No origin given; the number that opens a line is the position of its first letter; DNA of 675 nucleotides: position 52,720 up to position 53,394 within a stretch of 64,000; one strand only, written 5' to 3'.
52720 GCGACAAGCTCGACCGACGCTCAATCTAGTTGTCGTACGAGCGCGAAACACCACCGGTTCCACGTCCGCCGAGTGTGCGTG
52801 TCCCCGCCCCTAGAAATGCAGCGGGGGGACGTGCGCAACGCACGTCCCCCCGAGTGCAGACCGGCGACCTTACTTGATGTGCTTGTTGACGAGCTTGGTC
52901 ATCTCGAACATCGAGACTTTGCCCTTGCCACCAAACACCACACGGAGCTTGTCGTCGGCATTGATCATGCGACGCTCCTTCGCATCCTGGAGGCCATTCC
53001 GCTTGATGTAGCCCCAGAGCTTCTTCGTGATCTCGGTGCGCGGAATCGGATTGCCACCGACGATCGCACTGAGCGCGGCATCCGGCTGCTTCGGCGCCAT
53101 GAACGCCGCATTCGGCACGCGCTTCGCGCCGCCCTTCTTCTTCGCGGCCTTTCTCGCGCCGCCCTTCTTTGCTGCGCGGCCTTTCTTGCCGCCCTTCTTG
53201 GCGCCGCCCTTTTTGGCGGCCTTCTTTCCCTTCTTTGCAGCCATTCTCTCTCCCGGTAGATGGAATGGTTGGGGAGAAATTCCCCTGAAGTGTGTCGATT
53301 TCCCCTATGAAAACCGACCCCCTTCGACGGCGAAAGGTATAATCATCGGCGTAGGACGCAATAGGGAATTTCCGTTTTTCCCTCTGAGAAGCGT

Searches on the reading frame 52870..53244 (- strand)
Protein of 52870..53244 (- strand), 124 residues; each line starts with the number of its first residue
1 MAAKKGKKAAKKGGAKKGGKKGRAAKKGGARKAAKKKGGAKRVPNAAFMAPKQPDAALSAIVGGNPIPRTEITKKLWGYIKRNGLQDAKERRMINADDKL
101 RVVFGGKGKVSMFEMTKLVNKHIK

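Call 8: search_protein_families(library=pfam, proteins=[window:52870-53244:-])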
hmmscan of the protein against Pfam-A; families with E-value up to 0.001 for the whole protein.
window:52870-53244:- (124 aa): 1 family
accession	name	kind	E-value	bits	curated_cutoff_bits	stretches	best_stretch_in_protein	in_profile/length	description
PF02201.23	SWIB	-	6.2e-26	90.4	25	1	53-123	4-74/74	SWIB/MDM2 domain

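Call 12: find_homologous_proteins(query=window:52870-53244:-, max_evalue=1e-10)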
Query window:52870-53244:- (124 aa): 7977 proteins with E <= 1e-10 among 8000 candidates; the best 120 are listed.
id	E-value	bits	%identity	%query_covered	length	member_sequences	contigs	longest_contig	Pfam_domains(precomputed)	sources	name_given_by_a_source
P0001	3.6e-66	239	98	100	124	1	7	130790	PF02201.24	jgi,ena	jgi:upstream activation factor subunit UAF30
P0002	1.6e-65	236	97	100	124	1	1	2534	PF02201.24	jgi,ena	jgi:upstream activation factor subunit UAF30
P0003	6.1e-65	235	96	100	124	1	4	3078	PF02201.24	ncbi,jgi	jgi:upstream activation factor subunit UAF30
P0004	1.7e-64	233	94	66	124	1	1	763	PF02201.24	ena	-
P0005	1.8e-64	233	95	66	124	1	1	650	PF02201.24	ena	-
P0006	1.9e-64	233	93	66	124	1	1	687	PF02201.24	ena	-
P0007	2.5e-64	233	94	66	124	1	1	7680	PF02201.24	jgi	jgi:upstream activation factor subunit UAF30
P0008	4.9e-64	232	95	66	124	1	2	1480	PF02201.24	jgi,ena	jgi:upstream activation factor subunit UAF30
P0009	5.0e-64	232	96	100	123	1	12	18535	PF02201.24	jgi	jgi:chromatin remodeling complex protein RSC6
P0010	6.8e-64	231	96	99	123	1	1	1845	PF02201.24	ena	-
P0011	1.1e-63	231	93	65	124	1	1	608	PF02201.24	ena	-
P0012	2.0e-63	230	95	100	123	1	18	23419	PF02201.24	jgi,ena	jgi:upstream activation factor subunit UAF30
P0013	5.3e-63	228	95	100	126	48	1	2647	PF02201.24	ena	-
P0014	7.6e-63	228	94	100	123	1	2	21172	PF02201.24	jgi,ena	jgi:upstream activation factor subunit UAF30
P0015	1.1e-62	227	94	100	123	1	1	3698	PF02201.24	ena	-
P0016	3.9e-62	226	94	100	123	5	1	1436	PF02201.24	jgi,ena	jgi:chromatin remodeling complex protein RSC6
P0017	9.8e-62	224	96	67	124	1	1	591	PF02201.24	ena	-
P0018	1.7e-60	220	98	67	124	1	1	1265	PF02201.24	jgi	jgi:upstream activation factor subunit UAF30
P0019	4.3e-60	219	98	67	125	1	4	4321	PF02201.24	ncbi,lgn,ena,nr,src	ncbi:MAG TPA: SWIB/MDM2 domain-containing protein [Gemmatimonadaceae bacterium]|nr:SWIB/MDM2 domain-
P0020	1.2e-59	218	96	67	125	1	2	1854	PF02201.24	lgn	-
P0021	1.6e-59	217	90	67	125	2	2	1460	PF02201.24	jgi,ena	-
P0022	1.6e-58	214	95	67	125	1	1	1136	PF02201.24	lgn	-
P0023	8.2e-58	212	95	67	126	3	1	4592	PF02201.24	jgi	jgi:upstream activation factor subunit UAF30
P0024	1.7e-57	211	92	67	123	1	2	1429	PF02201.24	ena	-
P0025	2.0e-57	210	87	67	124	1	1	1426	PF02201.24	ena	-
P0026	2.5e-57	210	94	66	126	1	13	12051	PF02201.24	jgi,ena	jgi:chromatin remodeling complex protein RSC6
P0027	3.0e-57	210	95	66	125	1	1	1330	PF02201.24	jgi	-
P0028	4.2e-57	209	93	66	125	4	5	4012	PF02201.24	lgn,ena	-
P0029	4.2e-57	209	90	67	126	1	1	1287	PF02201.24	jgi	jgi:upstream activation factor subunit UAF30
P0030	4.3e-57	209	94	67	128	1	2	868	PF02201.24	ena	-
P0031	5.9e-57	209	88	67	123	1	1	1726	PF02201.24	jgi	jgi:chromatin remodeling complex protein RSC6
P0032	6.6e-57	209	90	67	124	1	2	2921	PF02201.24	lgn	-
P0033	7.2e-57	209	92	67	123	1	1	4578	PF02201.24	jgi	jgi:chromatin remodeling complex protein RSC6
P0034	8.8e-57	208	93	66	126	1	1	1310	PF02201.24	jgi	jgi:upstream activation factor subunit UAF30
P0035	8.9e-57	208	87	67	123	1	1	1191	PF02201.24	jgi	jgi:upstream activation factor subunit UAF30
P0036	1.2e-56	208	99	67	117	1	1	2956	PF02201.24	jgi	jgi:upstream activation factor subunit UAF30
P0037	1.4e-56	208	90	67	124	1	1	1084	PF02201.24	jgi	jgi:chromatin remodeling complex protein RSC6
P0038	1.9e-56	207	94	67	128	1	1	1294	PF02201.24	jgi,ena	-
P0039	2.5e-56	207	89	67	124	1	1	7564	PF02201.24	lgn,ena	-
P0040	2.8e-56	207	93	66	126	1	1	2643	PF02201.24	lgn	-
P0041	3.0e-56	207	92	67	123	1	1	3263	PF02201.24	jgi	jgi:chromatin remodeling complex protein RSC6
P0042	5.1e-56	206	84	67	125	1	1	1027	PF02201.24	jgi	jgi:chromatin remodeling complex protein RSC6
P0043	5.3e-56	206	84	67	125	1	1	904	PF02201.24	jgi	jgi:upstream activation factor subunit UAF30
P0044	1.2e-55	205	93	65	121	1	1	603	PF02201.24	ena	-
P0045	2.2e-55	204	90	67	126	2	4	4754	PF02201.24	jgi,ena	-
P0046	2.4e-55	204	92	67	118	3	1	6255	PF02201.24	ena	-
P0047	3.7e-55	203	90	67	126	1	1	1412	PF02201.24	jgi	jgi:chromatin remodeling complex protein RSC6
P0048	3.8e-55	203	94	67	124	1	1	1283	PF02201.24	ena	-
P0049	3.8e-55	203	86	67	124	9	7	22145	PF02201.24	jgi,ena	jgi:chromatin remodeling complex protein RSC6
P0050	4.0e-55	203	89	67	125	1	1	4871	PF02201.24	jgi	jgi:chromatin remodeling complex protein RSC6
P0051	4.9e-55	203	84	77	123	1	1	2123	PF02201.24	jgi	jgi:chromatin remodeling complex protein RSC6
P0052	4.9e-55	203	89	67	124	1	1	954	PF02201.24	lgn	-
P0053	5.5e-55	202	83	67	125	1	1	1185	PF02201.24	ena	-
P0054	7.2e-55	202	93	65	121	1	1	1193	PF02201.24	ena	-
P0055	7.2e-55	202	83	67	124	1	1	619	PF02201.24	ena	-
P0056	7.4e-55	202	86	67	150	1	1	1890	PF02201.24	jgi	jgi:chromatin remodeling complex protein RSC6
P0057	7.5e-55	202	91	66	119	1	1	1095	PF02201.24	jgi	-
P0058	9.4e-55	202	90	67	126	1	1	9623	PF02201.24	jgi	jgi:chromatin remodeling complex protein RSC6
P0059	9.8e-55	202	93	67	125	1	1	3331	PF02201.24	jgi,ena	jgi:chromatin remodeling complex protein RSC6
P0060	1.1e-54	202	86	67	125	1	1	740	PF02201.24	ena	-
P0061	1.1e-54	202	84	67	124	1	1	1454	PF02201.24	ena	-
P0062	1.1e-54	202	84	67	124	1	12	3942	PF02201.24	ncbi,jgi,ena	-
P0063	1.1e-54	202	84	67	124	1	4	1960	PF02201.24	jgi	jgi:chromatin remodeling complex protein RSC6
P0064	1.2e-54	201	84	67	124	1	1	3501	PF02201.24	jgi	jgi:chromatin remodeling complex protein RSC6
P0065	1.3e-54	201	94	63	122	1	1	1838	PF02201.24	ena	-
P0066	1.3e-54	201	83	67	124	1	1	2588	PF02201.24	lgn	-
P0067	1.3e-54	201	87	67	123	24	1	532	PF02201.24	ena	-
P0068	1.9e-54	201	90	65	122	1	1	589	PF02201.24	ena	-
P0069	1.9e-54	201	82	67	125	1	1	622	PF02201.24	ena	-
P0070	2.5e-54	200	84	67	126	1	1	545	PF02201.24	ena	-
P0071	3.3e-54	200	84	67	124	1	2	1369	PF02201.24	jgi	jgi:chromatin remodeling complex protein RSC6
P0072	3.5e-54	200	84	67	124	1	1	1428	PF02201.24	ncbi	-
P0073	5.3e-54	199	88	67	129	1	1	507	PF02201.24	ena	-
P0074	5.5e-54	199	90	67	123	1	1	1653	PF02201.24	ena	-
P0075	5.6e-54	199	90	67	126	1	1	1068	PF02201.24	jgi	jgi:upstream activation factor subunit UAF30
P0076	5.6e-54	199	92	67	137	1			PF02201.24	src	-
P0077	5.7e-54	199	89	67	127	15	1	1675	PF02201.24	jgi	jgi:upstream activation factor subunit UAF30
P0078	5.8e-54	199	86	67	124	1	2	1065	PF02201.24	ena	-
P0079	6.0e-54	199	83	67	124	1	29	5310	PF02201.24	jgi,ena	jgi:upstream activation factor subunit UAF30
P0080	7.1e-54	199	89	67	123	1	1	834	PF02201.24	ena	-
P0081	8.0e-54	199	89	67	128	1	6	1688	PF02201.24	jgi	jgi:upstream activation factor subunit UAF30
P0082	8.9e-54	199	91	66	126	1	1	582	PF02201.24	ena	-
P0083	9.1e-54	199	88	67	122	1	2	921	PF02201.24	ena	-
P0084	9.4e-54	199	90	67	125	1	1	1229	PF02201.24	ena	-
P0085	1.1e-53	198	82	67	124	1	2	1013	PF02201.24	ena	-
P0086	1.9e-53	198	88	67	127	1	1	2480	PF02201.24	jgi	jgi:upstream activation factor subunit UAF30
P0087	1.9e-53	198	84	72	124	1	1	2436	PF02201.24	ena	-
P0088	1.9e-53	198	89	67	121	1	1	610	PF02201.24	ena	-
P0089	1.9e-53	198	86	67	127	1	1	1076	PF02201.24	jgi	jgi:upstream activation factor subunit UAF30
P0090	2.2e-53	197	84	67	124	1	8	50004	PF02201.24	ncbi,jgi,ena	jgi:upstream activation factor subunit UAF30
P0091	2.2e-53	197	83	77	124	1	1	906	PF02201.24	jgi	jgi:upstream activation factor subunit UAF30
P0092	2.4e-53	197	82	77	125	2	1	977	PF02201.24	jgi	-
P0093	2.8e-53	197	83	82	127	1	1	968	PF02201.24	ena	-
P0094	2.9e-53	197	90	67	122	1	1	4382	PF02201.24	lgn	-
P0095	3.3e-53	197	82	100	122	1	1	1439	PF02201.24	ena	-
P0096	3.3e-53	197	88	67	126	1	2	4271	PF02201.24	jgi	jgi:upstream activation factor subunit UAF30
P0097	3.6e-53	197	88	67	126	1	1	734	PF02201.24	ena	-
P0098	3.7e-53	197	83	67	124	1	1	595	PF02201.24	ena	-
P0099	3.9e-53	197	89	67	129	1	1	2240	PF02201.24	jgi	jgi:upstream activation factor subunit UAF30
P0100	4.1e-53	196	87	67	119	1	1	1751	PF02201.24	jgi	jgi:chromatin remodeling complex protein RSC6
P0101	4.2e-53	196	89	67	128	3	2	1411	PF02201.24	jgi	jgi:upstream activation factor subunit UAF30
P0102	4.5e-53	196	88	72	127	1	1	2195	PF02201.24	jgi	jgi:upstream activation factor subunit UAF30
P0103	4.8e-53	196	87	67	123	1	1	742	PF02201.24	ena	-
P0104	5.9e-53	196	90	67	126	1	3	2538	PF02201.24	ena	-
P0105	6.1e-53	196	84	81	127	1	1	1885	PF02201.24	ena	-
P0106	6.2e-53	196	89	67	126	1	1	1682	PF02201.24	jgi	jgi:upstream activation factor subunit UAF30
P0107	7.1e-53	196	83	67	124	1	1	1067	PF02201.24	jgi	jgi:upstream activation factor subunit UAF30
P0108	8.1e-53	196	87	67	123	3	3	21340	PF02201.24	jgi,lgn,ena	-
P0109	9.2e-53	195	88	67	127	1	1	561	PF02201.24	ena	-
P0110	1.0e-52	195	86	67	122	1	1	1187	PF02201.24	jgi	jgi:upstream activation factor subunit UAF30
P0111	1.1e-52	195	82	67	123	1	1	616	PF02201.24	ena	-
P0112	1.2e-52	195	83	67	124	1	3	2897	PF02201.24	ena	-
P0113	1.4e-52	195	87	67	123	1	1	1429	PF02201.24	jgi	jgi:upstream activation factor subunit UAF30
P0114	1.4e-52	195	90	67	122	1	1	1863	PF02201.24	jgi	-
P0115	1.6e-52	195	89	67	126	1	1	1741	PF02201.24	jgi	jgi:chromatin remodeling complex protein RSC6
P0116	1.7e-52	194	88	67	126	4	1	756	PF02201.24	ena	-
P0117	1.9e-52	194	88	67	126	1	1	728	PF02201.24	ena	-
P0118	1.9e-52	194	92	62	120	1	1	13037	PF02201.24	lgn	-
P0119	1.9e-52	194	88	67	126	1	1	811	PF02201.24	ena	-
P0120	2.2e-52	194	82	67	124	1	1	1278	PF02201.24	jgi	jgi:chromatin remodeling complex protein RSC6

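Call 13: find_encoding_contigs(protein=P0001, flank=4000, max_places=4)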
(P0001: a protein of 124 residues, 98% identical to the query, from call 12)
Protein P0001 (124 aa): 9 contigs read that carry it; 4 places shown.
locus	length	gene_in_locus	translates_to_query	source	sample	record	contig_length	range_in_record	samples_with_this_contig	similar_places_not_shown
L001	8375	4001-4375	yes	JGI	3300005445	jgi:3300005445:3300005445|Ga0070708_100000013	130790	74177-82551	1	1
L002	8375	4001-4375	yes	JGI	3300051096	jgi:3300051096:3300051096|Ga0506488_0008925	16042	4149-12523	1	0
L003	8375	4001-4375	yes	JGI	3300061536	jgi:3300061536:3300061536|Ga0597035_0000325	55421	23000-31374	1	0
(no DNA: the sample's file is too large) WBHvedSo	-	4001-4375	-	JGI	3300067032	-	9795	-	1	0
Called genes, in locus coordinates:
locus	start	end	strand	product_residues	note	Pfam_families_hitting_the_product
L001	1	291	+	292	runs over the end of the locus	PF00561:Abhydrolase_1, PF12146:Hydrolase_4, PF12697:Abhydrolase_6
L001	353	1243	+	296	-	PF01261:AP_endonuc_2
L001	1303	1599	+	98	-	PF25213:HVO_A0261_N (weak), PF01022:HTH_5, PF12840:HTH_20, PF24033:DUF7342 (weak)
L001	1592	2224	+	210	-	PF07853:DUF1648, PF13630:SdpI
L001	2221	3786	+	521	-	PF02129:Peptidase_S15, PF20434:BD-FAE, PF00561:Abhydrolase_1 (weak), PF12697:Abhydrolase_6, PF00326:Peptidase_S9, PF12146:Hydrolase_4, PF08840:BAAT_C, PF01738:DLH (weak), +1 more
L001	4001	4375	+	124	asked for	PF02201:SWIB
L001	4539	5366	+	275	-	PF10502:Peptidase_S26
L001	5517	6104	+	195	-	-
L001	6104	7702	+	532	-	PF05199:GMC_oxred_C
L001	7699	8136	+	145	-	PF03061:4HBT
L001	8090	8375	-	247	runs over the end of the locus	PF05988:DUF899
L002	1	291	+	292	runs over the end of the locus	PF00561:Abhydrolase_1, PF12146:Hydrolase_4, PF12697:Abhydrolase_6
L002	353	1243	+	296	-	PF01261:AP_endonuc_2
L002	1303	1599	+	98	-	PF25213:HVO_A0261_N (weak), PF01022:HTH_5, PF12840:HTH_20, PF24033:DUF7342 (weak)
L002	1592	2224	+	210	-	PF07853:DUF1648, PF13630:SdpI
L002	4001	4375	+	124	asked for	PF02201:SWIB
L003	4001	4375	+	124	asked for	PF02201:SWIB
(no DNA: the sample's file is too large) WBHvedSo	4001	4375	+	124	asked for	PF02201:SWIB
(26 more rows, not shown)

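Call 14: find_encoding_contigs(protein=P0012, flank=4000, max_places=4)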
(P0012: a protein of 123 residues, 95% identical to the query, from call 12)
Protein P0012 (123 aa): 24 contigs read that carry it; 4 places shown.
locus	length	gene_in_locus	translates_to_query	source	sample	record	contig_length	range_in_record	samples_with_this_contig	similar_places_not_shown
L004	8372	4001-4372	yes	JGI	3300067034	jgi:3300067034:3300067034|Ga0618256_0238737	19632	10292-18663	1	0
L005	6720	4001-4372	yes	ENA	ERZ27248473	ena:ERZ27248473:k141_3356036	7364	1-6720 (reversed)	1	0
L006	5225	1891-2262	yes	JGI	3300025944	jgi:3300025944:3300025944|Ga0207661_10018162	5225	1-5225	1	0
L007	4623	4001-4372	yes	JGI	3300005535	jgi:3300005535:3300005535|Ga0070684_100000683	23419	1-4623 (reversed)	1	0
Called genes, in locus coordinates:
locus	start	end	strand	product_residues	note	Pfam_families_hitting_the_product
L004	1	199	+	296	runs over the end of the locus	-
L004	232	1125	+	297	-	PF01261:AP_endonuc_2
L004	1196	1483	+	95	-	PF25213:HVO_A0261_N (weak), PF12840:HTH_20, PF01022:HTH_5, PF13412:HTH_24 (faint), PF24033:DUF7342 (weak)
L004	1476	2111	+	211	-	PF07853:DUF1648, PF13630:SdpI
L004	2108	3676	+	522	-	PF02129:Peptidase_S15, PF20434:BD-FAE, PF00561:Abhydrolase_1 (weak), PF00326:Peptidase_S9, PF12146:Hydrolase_4, PF12697:Abhydrolase_6, PF03959:FSH1 (weak), PF08840:BAAT_C, +1 more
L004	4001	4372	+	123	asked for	PF02201:SWIB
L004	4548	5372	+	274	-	PF10502:Peptidase_S26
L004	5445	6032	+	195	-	PF13618:Gluconate_2-dh3 (weak)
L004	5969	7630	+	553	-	PF00732:GMC_oxred_N (weak), PF05199:GMC_oxred_C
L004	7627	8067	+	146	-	PF03061:4HBT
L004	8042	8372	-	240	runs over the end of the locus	PF05988:DUF899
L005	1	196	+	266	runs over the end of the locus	-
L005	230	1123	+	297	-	PF01261:AP_endonuc_2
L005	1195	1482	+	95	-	PF25213:HVO_A0261_N (weak), PF12840:HTH_20, PF01022:HTH_5, PF13412:HTH_24 (weak), PF24033:DUF7342 (weak)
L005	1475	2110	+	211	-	PF07853:DUF1648, PF13630:SdpI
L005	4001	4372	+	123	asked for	PF02201:SWIB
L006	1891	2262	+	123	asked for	PF02201:SWIB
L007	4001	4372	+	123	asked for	PF02201:SWIB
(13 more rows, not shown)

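Call 15: find_encoding_contigs(protein=P0090, flank=4000, max_places=4)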
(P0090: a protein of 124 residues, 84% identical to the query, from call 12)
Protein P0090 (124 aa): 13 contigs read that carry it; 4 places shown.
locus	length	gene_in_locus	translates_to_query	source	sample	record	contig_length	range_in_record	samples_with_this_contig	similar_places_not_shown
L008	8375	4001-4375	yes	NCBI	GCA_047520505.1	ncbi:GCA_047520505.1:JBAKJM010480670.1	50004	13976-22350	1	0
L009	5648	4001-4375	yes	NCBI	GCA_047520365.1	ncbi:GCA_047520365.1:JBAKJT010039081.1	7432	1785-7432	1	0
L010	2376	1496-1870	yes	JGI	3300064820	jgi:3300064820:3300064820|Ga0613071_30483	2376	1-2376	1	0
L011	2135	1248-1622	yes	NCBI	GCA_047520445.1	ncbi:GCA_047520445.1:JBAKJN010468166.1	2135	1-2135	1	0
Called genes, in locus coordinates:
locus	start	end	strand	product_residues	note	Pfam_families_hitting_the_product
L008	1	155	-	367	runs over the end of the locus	PF02423:OCD_Mu_crystall, PF01488:Shikimate_DH (weak)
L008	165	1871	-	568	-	PF00171:Aldedh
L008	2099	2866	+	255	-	-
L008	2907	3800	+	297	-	PF01261:AP_endonuc_2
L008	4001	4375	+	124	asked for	PF02201:SWIB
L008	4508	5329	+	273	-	PF10502:Peptidase_S26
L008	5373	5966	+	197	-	-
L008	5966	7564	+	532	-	PF00732:GMC_oxred_N (weak), PF05199:GMC_oxred_C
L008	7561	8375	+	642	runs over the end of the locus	PF01011:PQQ, PF13360:PQQ_2, PF13570:Beta-prop_ACSF4 (faint), PF07774:EMC1_C (faint), PF13360:PQQ_2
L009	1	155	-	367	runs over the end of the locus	PF02423:OCD_Mu_crystall, PF01488:Shikimate_DH (weak)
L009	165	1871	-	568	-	PF00171:Aldedh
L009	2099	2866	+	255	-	-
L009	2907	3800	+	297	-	PF01261:AP_endonuc_2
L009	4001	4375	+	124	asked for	PF02201:SWIB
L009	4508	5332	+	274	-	PF10502:Peptidase_S26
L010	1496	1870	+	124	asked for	PF02201:SWIB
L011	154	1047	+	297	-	PF01261:AP_endonuc_2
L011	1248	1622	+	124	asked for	PF02201:SWIB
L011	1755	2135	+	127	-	?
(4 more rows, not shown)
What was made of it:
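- SWIB - signal peptidase (calls 13-15).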

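Call 29: find_related_loci(query=A1, collection=metagenome_contigs, flank=2500)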
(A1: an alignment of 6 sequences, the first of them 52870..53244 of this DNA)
Query A1 (124 aa) in metagenome_contigs; peptide patterns used: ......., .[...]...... (x = any residue, [..] = any of these).
600 stretches matched a pattern (row limit reached: there are more); 574 encode a relative of the query (tblastn E <= 1e-3); the best 80 are kept; 80 distinct loci.
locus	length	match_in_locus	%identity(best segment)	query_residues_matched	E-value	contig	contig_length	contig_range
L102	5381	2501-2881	94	1-124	7e-70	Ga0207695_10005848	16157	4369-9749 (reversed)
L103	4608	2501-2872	68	1-124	3e-53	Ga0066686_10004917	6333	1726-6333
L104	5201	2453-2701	86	42-124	5e-46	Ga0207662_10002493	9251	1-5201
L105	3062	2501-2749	84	42-124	8e-46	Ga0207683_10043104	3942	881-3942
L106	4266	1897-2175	76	31-124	4e-45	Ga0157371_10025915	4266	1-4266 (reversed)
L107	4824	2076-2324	84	42-124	5e-44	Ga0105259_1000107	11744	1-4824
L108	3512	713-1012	70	24-124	1e-42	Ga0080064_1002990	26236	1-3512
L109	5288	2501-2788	65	28-124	6e-42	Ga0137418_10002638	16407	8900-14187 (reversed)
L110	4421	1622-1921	68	24-124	6e-42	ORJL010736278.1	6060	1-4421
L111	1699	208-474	73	36-124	3e-42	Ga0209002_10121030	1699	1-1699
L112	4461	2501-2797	66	24-124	2e-41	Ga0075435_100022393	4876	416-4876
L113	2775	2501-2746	80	42-123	2e-41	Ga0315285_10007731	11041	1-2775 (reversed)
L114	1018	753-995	78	44-124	2e-43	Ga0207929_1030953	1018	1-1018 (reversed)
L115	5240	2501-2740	75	44-123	6e-41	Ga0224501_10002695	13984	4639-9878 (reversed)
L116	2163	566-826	72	38-124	3e-41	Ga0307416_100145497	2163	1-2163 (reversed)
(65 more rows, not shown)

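Call 51: search_solved_structures(query=window:52870-53244:-, max_evalue=0.01)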
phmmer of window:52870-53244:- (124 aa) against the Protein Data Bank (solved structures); distinct sequences matched with E-value up to 0.01: 2.
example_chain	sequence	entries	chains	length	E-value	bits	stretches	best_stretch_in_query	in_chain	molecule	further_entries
7z0o_G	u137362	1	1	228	1.3e-10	44.8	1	19-123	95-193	Upstream activation factor subunit UAF30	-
1uhr_A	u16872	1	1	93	0.0022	21.6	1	55-107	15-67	SWI/SNF related, matrix associated, actin dependent regulator of chromatin subfamily D mem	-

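Call 65: predict_structure(alignment_id=A4)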
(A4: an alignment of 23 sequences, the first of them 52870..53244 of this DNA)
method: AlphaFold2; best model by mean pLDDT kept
length: 124 residues; sequences in the alignment: 23
mean_pLDDT: 71.7   pTM: 0.53
mean pLDDT of the five models: 71.7, 71.5, 71.5, 70.1, 68.6
residues with pLDDT >= 90: 24; 70-90: 55; 50-70: 8; < 50: 37
segments of 3 or more residues with pLDDT < 50: 1-3, 5-38
pLDDT, mean of each block of 10 residues (from residue 1): 47 37 37 47 71 88 88 90 86 88 90 88 85
secondary structure, 60 per line:
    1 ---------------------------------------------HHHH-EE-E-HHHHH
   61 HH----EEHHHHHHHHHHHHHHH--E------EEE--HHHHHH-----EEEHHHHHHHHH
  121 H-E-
elements in order: H46-49 H56-62 H69-83 E93-95 H98-103 E109-111 H112-121
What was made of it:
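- The tail is polycationic and disordered (call 65).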

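Call 67: fold_search(model_id=the predicted structure, library=pdb)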
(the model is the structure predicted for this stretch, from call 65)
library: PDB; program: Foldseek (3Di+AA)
matches with E <= 10: 211; with E <= 0.001: 115
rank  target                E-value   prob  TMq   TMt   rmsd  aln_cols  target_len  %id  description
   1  1v31_MODEL_1_A        6.8e-06  1.00  0.56  0.74   1.4        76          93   24  Solution structure of the SWIB/MDM2 domain of the hypothetical protein At5g14170 from Arabidopsis thaliana (released 2004-04-21)
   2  9gfk_B                1.5e-05  1.00  0.58  0.73   2.8        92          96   16  human MDM2 complex with stapled foldamer (released 2025-03-26)
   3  3jzr_A                3.1e-05  1.00  0.56  0.70   3.2        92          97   18  Human MDM2 liganded with a 12mer peptide inhibitor (pDI6W) (released 2009-11-10)
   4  5j7g_C                4.1e-05  1.00  0.55  0.70   2.9        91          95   19  Structure of MDM2 with low molecular weight inhibitor with aliphatic linker. (released 2017-05-17)
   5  4odf                  4.6e-05  1.00  0.54  0.66   3.6        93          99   18  Co-Crystal Structure of MDM2 with Inhibitor Compound 47 (released 2014-04-02)
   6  4zyi                  5.3e-05  1.00  0.57  0.76   2.3        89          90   17  Discovery of NVP-CGM097 - a highly potent and selective MDM2 inhibitor undergoing phase 1 clinical trials in p53wt tumor (released 2015-07-29)
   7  4qoc_I                5.3e-05  1.00  0.55  0.70   3.2        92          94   18  crystal structure of compound 16 bound to MDM2(17-111), {(3R,5R,6S)-5-(3-CHLOROPHENYL)-6-(4-CHLOROPHENYL)-1-[(1S)-1-CY (released 2015-05-06)
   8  9cdz_A                5.7e-05  1.00  0.57  0.73   2.8        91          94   19  Crystal Structure of MDM2-Peptide Complex (released 2025-04-16)
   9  4umn_B                6.9e-05  1.00  0.58  0.76   2.7        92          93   16  Structure of a stapled peptide antagonist bound to Nutlin-resistant Mdm2. (released 2014-05-28)
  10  4ud7_C                6.9e-05  1.00  0.58  0.73   3.2        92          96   16  Structure of the stapled peptide YS-02 bound to MDM2 (released 2016-01-13)
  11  4erf_A                6.9e-05  1.00  0.56  0.73   2.8        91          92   15  crystal structure of MDM2 (17-111) in complex with compound 29 (AM-8553) (released 2012-05-23)
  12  9rn1_P                7.4e-05  1.00  0.54  0.19   1.2        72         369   26  Structure of BAF-nucleosome complex with OCT4-SOX2 at SHL+6 in ADP-bound state, BAF47 bound to ATPase lobe 2 (released 2026-02-11)
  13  4dij_A                7.4e-05  1.00  0.56  0.72   3.0        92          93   16  The Central Valine Concept Provides an Entry in a New Class of Non Peptide Inhibitors of the P53-MDM2 Interaction (released 2012-05-02)
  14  4jsc_A                7.9e-05  1.00  0.52  0.74   1.9        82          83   18  The 2.5A crystal structure of humanized Xenopus MDM2 with RO5316533 - a pyrrolidine MDM2 inhibitor (released 2013-07-24)
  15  4umn_A                8.4e-05  1.00  0.57  0.73   2.9        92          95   18  Structure of a stapled peptide antagonist bound to Nutlin-resistant Mdm2. (released 2014-05-28)
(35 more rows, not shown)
